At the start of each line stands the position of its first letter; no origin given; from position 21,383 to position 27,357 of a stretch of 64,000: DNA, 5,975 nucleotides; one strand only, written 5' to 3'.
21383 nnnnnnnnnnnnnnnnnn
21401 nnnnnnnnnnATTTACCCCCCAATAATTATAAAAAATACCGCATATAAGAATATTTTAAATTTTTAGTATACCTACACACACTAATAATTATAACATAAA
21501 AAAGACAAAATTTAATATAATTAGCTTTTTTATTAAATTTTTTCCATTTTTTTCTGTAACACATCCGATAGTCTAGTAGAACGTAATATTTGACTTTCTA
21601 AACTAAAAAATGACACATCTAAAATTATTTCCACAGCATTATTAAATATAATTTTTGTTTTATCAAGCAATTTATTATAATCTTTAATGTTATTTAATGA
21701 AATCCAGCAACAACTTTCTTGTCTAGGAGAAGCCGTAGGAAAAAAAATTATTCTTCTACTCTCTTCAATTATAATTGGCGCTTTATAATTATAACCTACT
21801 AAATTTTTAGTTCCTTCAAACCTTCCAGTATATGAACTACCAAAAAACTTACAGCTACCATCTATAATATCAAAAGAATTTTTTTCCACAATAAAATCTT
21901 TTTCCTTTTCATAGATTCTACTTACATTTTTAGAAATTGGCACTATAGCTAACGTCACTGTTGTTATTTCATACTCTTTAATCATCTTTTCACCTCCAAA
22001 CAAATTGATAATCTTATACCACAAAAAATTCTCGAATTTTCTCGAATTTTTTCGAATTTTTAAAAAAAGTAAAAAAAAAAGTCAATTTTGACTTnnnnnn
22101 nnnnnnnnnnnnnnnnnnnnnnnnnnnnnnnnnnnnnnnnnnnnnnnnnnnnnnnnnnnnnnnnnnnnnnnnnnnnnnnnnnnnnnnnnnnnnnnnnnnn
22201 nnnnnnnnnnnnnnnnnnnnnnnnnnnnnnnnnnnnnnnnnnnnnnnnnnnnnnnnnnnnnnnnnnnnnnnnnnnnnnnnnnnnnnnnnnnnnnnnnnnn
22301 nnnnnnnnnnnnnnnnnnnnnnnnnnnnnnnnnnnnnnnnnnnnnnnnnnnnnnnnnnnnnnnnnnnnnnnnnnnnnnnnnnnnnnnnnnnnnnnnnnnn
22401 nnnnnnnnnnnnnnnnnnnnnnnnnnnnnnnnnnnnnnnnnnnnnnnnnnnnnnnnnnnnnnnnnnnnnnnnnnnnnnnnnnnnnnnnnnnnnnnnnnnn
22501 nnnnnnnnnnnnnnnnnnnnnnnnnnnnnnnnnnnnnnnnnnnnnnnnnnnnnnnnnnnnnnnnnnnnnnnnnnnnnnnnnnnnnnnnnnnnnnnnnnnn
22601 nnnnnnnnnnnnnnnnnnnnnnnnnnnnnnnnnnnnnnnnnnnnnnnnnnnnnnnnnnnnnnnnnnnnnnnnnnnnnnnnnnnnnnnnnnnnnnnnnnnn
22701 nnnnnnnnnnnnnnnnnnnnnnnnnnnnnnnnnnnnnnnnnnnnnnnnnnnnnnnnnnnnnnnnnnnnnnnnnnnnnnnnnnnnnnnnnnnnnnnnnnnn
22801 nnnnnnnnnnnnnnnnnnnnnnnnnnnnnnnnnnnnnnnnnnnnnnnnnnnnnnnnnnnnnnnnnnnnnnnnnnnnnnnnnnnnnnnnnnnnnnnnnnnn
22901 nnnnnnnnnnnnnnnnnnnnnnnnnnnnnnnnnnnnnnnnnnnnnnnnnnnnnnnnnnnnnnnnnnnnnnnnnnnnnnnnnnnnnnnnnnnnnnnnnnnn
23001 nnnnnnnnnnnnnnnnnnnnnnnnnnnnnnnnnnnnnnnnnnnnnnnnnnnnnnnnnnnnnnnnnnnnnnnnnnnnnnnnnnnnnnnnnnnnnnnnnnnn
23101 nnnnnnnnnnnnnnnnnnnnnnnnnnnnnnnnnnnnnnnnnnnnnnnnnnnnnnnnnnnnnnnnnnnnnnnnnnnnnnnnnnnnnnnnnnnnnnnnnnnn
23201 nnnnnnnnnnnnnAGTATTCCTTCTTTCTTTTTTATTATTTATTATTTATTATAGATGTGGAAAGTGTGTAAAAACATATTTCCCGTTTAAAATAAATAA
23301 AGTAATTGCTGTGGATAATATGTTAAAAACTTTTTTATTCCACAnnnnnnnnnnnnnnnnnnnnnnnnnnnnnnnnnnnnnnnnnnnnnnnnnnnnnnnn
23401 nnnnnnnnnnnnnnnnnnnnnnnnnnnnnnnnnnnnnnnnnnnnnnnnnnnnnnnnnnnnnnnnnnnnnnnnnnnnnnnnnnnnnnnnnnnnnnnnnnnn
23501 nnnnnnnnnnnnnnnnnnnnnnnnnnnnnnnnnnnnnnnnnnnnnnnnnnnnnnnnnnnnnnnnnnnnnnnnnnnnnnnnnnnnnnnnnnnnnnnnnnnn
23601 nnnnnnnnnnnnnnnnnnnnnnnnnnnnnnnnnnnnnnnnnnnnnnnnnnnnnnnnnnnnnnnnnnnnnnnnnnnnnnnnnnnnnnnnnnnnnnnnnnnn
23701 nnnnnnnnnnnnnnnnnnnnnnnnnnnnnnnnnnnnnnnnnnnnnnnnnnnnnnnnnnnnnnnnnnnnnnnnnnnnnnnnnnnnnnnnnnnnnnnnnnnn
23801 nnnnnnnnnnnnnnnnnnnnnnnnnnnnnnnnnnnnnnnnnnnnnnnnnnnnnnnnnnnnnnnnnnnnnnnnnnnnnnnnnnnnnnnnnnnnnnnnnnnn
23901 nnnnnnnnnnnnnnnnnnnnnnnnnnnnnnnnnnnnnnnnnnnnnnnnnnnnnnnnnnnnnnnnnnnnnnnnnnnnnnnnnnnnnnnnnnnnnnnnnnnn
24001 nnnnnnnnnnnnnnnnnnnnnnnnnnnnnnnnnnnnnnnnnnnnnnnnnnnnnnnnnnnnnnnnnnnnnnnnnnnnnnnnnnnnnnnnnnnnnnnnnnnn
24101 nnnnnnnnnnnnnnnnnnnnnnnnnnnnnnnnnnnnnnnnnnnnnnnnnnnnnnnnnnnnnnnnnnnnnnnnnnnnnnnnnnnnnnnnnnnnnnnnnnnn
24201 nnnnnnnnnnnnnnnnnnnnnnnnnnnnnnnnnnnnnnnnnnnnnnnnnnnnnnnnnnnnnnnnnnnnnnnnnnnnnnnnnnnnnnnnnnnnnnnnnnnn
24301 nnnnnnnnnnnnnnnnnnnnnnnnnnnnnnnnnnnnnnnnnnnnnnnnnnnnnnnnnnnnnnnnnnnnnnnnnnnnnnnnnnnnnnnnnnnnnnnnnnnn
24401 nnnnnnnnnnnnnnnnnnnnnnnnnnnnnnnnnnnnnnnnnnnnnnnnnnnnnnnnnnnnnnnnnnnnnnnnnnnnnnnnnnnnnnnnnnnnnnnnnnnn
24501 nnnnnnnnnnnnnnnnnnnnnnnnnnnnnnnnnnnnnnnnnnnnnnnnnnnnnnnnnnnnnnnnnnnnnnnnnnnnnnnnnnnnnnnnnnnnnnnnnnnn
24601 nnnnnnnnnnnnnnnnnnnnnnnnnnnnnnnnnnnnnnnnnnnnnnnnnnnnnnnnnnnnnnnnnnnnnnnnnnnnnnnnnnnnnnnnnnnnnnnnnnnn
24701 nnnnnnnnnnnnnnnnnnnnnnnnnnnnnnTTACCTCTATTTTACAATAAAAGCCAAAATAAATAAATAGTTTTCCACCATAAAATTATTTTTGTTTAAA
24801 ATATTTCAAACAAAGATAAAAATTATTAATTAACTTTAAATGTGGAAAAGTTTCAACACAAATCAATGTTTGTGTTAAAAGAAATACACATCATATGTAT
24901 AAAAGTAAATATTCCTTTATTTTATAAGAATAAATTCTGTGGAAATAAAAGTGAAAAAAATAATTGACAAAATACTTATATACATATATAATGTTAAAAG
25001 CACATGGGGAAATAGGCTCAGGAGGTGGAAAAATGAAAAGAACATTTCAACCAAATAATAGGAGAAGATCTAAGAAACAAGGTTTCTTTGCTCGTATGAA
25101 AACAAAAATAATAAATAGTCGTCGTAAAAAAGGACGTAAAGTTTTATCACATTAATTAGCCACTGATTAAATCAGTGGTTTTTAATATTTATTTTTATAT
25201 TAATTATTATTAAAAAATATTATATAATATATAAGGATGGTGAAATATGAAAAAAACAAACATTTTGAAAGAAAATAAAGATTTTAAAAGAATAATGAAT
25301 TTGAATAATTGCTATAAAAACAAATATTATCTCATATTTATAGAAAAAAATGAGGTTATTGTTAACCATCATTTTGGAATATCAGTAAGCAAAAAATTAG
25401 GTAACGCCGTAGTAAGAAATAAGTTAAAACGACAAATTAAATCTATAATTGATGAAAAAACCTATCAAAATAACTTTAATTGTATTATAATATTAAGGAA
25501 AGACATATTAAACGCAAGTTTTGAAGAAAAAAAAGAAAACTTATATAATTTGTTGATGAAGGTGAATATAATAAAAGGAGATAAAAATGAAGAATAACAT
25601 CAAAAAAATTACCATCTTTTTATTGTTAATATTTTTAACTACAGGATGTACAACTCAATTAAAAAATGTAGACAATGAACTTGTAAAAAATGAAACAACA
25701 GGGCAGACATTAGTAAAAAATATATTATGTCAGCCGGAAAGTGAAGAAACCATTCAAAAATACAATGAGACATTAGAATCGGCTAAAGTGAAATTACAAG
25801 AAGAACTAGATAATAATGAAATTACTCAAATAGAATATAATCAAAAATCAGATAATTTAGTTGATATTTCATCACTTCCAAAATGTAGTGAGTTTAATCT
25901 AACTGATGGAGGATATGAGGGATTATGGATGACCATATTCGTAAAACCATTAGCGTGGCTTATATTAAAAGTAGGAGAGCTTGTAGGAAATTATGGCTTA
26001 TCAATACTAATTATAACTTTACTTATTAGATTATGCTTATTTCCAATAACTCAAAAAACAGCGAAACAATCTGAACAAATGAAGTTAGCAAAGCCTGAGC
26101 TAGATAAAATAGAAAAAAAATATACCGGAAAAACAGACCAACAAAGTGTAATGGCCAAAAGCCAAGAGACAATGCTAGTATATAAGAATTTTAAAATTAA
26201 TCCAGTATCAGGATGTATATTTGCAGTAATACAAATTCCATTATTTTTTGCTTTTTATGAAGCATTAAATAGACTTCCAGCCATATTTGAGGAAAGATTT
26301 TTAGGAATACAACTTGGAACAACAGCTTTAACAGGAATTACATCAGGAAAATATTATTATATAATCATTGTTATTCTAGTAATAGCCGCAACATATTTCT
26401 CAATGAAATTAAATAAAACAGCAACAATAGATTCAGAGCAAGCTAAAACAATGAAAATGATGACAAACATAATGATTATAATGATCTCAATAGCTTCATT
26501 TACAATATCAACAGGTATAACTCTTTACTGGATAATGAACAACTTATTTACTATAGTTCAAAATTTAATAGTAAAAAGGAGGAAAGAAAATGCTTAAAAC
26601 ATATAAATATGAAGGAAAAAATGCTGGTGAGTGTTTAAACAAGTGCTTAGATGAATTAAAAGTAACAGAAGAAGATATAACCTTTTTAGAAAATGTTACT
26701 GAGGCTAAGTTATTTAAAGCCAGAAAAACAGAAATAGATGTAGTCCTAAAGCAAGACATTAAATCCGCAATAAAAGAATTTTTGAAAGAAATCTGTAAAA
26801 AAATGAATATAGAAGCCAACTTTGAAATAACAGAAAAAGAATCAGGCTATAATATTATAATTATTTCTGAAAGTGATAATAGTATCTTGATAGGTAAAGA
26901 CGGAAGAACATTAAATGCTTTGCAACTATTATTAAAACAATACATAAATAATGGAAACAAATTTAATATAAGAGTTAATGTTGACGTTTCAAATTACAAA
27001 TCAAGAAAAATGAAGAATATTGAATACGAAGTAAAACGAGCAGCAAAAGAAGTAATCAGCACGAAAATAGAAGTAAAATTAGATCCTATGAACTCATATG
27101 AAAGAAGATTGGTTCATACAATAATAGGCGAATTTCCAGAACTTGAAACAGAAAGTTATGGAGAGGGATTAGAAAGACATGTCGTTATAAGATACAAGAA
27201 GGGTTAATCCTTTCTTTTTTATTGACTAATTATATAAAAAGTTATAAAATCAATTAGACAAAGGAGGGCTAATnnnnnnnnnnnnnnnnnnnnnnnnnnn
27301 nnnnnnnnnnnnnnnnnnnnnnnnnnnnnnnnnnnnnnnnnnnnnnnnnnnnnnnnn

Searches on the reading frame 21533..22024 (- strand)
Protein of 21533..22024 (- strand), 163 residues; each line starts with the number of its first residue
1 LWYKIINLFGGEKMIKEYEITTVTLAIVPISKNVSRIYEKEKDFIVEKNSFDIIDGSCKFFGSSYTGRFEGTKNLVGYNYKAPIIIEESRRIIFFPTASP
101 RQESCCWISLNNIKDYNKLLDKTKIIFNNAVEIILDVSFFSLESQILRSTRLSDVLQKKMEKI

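Call 65: search_protein_families(library=ncbifam, proteins=[window:21533-22024:-], max_evalue=0.00001)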
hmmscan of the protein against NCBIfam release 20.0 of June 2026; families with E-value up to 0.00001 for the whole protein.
window:21533-22024:- (163 aa): 0 families

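Call 84: search_protein_families(library=pfam, proteins=[window:21533-22024:-], max_evalue=0.001)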
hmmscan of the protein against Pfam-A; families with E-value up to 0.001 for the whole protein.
window:21533-22024:- (163 aa): 1 family
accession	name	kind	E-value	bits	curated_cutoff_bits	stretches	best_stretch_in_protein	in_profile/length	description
PF06338.17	ComK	-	1.5e-41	142.1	22.3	1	16-160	2-151/152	ComK protein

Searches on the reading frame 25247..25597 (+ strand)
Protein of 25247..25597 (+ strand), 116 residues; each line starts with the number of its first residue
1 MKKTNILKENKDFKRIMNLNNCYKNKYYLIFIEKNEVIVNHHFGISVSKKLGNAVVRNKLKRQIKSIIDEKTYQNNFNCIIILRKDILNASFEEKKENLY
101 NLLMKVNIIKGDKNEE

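Call 65: search_protein_families(library=ncbifam, proteins=[window:25247-25597:+], max_evalue=0.00001)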
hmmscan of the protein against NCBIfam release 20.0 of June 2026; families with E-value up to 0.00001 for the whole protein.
window:25247-25597:+ (116 aa): 1 family
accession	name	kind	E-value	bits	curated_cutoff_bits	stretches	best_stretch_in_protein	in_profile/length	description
TIGR00188.1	rnpA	equivalog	4.5e-17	62.3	38.35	1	1-108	1-109/111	ribonuclease P protein component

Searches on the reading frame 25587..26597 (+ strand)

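Call 65: search_protein_families(library=ncbifam, proteins=[window:25587-26597:+], max_evalue=0.00001)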
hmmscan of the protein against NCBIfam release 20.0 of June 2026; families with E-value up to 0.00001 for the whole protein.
window:25587-26597:+ (336 aa): 22 families
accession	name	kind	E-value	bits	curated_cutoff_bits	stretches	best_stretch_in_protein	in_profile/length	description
TIGR03592.1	yidC_oxa1_cterm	subfamily_domain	2.8e-45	154.7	84.3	1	135-331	1-191/191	membrane protein insertase YidC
NF002803.0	PRK02944.1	equivalog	1.9e-43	148.7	377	1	110-330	32-241/255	YidC family membrane integrase SpoIIIJ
NF002353.0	PRK01318.1-4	equivalog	1.2e-37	129.9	365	2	114-227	355-463/596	membrane protein insertase YidC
NF002352.0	PRK01318.1-3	equivalog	1.4e-37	130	447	1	114-335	350-554/562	membrane protein insertase YidC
NF002357.0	PRK01318.2-4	equivalog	1.4e-32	113.2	479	1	114-332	313-515/532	membrane protein insertase YidC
NF002351.0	PRK01318.1-1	equivalog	8.5e-32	110.6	740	1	114-332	331-533/545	membrane protein insertase YidC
NF002567.0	PRK02201.1-2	equivalog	8.1e-29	100.7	452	1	58-330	345-633/651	membrane protein insertase YidC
NF002687.0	PRK02463.1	equivalog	4.2e-27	94.8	425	1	99-330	23-248/307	membrane protein insertase YidC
NF002355.0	PRK01318.2-2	equivalog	4.3e-27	94.8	891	1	122-333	383-597/602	membrane protein insertase YidC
NF002354.0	PRK01318.2-1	equivalog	1.8e-25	89.5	1094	1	105-335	323-536/548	membrane protein insertase YidC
NF002356.0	PRK01318.2-3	equivalog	1.9e-25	89.3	460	1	131-226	368-460/627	membrane protein insertase YidC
NF002350.0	PRK01315.1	equivalog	1.2e-24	87.1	282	1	136-332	42-257/329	membrane protein insertase YidC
NF002566.0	PRK02201.1-1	equivalog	1.5e-22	80.1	342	1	102-332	104-363/380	membrane protein insertase YidC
NF002734.0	PRK02654.1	equivalog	1.2e-20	73.8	324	1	132-228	23-117/384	membrane protein insertase YidC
NF002359.0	PRK01318.2-6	equivalog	1.6e-20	73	600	1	134-331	378-579/624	membrane protein insertase YidC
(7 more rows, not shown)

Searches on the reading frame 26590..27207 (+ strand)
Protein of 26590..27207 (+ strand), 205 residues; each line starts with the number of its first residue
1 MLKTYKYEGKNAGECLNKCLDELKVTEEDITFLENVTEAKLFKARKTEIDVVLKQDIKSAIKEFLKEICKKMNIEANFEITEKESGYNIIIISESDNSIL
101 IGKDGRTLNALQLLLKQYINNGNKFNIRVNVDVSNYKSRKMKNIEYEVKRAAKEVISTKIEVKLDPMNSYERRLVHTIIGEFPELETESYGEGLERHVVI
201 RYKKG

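Call 65: search_protein_families(library=ncbifam, proteins=[window:26590-27207:+], max_evalue=0.00001)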
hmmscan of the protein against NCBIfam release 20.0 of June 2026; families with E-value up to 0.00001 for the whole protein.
window:26590-27207:+ (205 aa): 1 family
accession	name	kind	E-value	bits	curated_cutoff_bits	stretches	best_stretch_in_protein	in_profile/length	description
NF041568.1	Jag_EloR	equivalog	1.8e-42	145.6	145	1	7-201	4-202/203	RNA-binding cell elongation regulator Jag/EloR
